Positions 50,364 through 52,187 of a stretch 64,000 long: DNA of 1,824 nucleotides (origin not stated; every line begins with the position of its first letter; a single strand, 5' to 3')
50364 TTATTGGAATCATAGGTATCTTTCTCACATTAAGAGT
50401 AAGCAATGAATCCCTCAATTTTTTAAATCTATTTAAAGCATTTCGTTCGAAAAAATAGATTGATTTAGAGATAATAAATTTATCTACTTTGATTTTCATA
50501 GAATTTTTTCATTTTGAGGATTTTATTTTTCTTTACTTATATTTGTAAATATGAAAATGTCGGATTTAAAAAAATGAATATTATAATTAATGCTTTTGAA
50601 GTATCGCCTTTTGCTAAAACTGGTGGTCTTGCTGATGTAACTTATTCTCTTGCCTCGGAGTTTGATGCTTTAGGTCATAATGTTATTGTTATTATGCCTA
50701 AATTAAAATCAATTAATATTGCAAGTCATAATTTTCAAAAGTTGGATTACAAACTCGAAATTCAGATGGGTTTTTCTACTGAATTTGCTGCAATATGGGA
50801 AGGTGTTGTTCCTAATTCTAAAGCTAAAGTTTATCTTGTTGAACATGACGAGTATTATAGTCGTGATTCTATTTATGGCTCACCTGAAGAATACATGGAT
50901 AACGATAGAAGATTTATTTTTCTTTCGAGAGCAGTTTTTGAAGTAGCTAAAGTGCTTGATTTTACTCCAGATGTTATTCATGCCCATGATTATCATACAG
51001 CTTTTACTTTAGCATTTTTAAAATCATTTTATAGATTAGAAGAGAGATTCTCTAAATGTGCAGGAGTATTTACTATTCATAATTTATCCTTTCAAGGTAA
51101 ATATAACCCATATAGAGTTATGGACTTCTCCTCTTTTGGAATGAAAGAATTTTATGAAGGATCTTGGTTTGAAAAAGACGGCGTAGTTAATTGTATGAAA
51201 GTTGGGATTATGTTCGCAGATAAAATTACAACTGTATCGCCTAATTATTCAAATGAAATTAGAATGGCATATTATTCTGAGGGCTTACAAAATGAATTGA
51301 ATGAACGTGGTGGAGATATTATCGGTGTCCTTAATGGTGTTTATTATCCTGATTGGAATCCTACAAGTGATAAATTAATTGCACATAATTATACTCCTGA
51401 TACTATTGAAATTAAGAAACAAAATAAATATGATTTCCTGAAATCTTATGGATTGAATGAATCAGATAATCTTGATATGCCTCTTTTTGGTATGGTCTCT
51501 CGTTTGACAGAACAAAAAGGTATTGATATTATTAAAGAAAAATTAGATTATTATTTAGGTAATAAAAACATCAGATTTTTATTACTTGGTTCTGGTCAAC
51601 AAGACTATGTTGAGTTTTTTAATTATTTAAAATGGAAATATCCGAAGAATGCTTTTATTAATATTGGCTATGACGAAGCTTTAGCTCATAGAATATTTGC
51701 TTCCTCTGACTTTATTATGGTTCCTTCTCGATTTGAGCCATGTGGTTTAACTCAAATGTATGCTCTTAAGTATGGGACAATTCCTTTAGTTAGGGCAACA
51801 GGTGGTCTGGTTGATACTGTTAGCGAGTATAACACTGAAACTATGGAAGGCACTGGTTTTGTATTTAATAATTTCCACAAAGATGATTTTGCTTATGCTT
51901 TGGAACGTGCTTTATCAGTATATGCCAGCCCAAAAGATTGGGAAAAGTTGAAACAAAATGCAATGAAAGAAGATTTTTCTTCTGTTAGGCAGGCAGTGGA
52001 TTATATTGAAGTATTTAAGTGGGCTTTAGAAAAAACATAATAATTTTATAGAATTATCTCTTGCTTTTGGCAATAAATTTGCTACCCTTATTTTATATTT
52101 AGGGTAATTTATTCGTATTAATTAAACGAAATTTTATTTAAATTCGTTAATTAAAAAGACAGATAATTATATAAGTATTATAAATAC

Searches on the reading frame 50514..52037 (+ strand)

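Call 73: search_protein_families(library=pfam, proteins=[window:50514-52037:+], max_evalue=0.00001)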
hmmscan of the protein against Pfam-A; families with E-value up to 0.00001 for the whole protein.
window:50514-52037:+ (508 aa): 4 families
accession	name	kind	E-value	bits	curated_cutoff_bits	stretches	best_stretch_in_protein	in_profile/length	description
PF08323.17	Glyco_transf_5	-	1.3e-66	225.2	22.7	1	22-263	1-238/239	Starch synthase catalytic domain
PF00534.26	Glycos_transf_1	-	1.6e-13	51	26.4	1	321-478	14-167/172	Glycosyl transferases group 1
PF13692.12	Glyco_trans_1_4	-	4.4e-09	37.2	27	1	323-467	2-140/142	Glycosyl transferases group 1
PF13439.12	Glyco_transf_4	-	2.5e-08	34.6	28.5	0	120-210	40-109/170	Glycosyltransferase Family 4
